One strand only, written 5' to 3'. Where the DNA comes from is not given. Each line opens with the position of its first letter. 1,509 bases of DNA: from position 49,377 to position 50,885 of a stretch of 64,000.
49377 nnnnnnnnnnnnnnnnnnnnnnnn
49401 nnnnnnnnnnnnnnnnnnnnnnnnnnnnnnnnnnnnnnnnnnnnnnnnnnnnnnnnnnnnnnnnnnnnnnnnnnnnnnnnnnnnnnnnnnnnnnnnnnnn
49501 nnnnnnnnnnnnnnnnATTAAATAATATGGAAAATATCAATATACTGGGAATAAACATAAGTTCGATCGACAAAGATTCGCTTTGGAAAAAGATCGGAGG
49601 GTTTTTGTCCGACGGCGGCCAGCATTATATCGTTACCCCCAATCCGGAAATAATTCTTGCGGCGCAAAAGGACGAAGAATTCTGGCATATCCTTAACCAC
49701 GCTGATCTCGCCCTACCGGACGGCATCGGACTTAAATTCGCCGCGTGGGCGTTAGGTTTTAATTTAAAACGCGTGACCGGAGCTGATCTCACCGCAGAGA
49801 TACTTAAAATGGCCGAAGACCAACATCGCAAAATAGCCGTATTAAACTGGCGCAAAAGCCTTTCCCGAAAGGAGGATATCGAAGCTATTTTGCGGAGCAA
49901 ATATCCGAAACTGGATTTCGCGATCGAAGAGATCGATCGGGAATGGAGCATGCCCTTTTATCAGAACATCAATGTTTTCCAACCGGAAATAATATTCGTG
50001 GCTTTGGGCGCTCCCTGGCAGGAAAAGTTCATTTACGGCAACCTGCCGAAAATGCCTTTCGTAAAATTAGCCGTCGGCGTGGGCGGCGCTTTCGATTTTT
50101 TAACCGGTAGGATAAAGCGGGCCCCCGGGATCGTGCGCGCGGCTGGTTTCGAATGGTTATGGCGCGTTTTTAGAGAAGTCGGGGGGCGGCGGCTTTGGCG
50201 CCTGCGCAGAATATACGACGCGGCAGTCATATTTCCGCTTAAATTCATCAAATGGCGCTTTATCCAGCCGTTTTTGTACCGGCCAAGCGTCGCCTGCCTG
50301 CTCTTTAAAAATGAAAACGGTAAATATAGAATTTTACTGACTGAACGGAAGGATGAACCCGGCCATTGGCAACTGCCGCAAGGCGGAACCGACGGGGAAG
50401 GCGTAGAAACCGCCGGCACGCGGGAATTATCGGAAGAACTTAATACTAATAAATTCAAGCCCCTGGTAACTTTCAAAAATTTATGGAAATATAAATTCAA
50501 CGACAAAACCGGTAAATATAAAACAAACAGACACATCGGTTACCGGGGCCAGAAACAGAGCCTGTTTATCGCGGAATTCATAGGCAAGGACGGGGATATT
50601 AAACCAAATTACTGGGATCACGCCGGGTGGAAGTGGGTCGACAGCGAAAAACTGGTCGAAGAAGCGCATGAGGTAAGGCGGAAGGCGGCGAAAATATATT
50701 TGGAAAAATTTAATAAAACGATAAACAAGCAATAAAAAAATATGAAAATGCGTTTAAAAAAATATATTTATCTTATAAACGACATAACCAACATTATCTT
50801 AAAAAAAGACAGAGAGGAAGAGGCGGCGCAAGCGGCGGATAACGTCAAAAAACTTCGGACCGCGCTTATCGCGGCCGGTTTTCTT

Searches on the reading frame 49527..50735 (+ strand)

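Call 37: search_protein_families(library=pfam, proteins=[window:49527-50735:+], max_evalue=0.00001)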
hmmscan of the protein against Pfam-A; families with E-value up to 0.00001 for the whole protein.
window:49527-50735:+ (402 aa): 2 families
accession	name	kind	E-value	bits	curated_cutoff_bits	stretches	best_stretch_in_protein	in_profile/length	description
PF03808.19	Glyco_tran_WecG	-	3.4e-35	121.8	27.4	1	59-225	1-166/168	Glycosyl transferase WecG/TagA/CpsF family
PF00293.34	NUDIX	-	8.2e-15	55.4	21.1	1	251-385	2-128/134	NUDIX domain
